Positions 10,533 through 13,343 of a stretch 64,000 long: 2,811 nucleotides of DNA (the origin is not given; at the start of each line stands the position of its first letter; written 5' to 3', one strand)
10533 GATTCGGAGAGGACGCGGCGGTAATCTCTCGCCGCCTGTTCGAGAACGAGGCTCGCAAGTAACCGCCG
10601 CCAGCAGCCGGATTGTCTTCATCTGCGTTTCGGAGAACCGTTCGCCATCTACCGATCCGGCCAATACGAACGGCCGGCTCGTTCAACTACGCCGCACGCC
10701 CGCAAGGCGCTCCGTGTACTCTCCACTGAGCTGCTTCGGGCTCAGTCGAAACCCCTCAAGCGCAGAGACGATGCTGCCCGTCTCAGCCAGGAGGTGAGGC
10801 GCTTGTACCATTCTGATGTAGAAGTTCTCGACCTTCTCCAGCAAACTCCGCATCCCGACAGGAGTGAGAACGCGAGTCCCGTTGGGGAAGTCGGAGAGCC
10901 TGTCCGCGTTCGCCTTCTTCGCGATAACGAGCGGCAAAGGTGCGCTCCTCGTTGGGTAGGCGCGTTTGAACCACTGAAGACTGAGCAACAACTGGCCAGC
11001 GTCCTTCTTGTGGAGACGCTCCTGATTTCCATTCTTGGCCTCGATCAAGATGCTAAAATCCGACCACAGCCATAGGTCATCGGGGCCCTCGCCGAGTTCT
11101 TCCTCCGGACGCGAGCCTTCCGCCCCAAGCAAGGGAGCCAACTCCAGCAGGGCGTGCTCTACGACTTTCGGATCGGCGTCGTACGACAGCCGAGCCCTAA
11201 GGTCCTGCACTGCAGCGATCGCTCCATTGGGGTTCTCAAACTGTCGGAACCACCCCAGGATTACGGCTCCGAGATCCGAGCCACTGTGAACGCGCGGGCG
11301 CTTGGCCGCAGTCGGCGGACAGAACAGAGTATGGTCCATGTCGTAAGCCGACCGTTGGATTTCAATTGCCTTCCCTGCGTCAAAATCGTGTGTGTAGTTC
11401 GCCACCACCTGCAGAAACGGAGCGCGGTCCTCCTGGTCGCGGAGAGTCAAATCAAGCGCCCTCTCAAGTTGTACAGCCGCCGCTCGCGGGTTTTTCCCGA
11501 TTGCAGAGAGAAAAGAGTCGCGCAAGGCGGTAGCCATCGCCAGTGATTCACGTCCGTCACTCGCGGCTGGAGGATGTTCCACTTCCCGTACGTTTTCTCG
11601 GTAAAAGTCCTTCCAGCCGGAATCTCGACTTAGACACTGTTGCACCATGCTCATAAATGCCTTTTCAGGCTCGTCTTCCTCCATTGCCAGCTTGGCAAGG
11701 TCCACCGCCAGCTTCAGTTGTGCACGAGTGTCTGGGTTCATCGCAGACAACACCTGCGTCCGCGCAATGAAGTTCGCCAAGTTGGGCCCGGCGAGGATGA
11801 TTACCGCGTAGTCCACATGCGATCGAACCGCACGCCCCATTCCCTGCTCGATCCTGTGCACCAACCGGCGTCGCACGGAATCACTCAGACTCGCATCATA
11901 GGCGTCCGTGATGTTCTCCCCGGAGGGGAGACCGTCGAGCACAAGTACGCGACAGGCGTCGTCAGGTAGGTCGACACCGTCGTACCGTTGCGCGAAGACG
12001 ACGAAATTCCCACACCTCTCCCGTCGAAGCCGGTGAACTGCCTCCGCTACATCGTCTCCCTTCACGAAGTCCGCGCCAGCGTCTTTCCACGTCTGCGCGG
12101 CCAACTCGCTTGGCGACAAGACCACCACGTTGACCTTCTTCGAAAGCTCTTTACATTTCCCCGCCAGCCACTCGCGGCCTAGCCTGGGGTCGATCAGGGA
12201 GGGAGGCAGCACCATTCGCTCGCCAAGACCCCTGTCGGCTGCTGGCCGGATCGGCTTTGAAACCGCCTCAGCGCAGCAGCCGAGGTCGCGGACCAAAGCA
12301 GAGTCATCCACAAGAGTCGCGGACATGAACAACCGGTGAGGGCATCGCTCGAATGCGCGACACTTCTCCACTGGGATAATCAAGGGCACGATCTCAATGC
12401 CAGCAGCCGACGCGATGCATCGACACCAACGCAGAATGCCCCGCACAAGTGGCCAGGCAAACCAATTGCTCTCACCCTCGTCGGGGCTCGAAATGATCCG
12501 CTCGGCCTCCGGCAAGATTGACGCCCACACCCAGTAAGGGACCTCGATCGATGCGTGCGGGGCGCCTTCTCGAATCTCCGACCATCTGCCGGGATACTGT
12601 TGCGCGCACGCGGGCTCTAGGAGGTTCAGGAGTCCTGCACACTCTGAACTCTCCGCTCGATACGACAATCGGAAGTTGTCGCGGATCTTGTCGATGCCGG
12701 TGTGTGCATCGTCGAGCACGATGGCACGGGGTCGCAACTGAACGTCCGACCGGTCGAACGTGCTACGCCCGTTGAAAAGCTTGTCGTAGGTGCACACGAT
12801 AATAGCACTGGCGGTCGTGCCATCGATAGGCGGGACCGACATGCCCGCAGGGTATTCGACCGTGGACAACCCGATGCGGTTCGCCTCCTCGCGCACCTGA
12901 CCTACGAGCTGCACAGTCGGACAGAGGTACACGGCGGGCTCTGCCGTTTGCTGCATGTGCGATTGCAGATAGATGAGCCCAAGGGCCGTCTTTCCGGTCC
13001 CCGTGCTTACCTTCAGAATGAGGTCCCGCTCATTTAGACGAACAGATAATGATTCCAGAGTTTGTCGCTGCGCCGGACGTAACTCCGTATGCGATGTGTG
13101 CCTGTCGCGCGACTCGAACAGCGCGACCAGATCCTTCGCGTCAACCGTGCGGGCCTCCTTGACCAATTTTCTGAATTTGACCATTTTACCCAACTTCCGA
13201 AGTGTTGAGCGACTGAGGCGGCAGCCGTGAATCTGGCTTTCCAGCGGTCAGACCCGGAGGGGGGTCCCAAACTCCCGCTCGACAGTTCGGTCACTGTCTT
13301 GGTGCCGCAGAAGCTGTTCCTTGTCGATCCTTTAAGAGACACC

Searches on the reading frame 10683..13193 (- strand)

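Call 17: search_protein_families(library=pfam, proteins=[window:10683-13193:-], max_evalue=0.001)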
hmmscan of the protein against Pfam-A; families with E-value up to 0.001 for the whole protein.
window:10683-13193:- (836 aa): 3 families
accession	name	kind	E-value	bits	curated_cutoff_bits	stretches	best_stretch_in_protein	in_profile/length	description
PF00270.35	DEAD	-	7.4e-12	45.7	26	1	39-173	1-137/167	DEAD/DEAH box helicase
PF04851.21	ResIII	-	1.3e-11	45.1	22.5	1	37-169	3-140/164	Type III restriction enzyme, res subunit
PF13307.12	Helicase_C_2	-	1.3e-06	29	25.3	1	399-482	66-164/170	Helicase C-terminal domain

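Call 26: search_protein_families(library=padloc, proteins=[window:10683-13193:-], max_evalue=0.001)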
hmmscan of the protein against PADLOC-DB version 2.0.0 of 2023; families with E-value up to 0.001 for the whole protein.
window:10683-13193:- (836 aa): 7 families
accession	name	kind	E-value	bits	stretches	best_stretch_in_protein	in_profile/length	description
PDLC04986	PDC-S28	-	3.1e-240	797.9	1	4-829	1-826/831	-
PDLC04987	PDC-S28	-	3.1e-111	371.2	1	5-793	3-804/846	-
PDLC01439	typeIV_DinG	-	7.8e-18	62.4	2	31-103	10-78/575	CAS-IV-A; associated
PDLC02707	PbeA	-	2.3e-08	31.1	1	27-111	242-326/672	PbeA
PDLC02704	PbeA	-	7.9e-05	19.3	1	32-113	249-333/682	PbeA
PDLC02029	Cas3d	-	0.00027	17.2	1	54-106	43-93/758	-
PDLC01770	Cas3g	-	0.00031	17.4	1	55-107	26-81/733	-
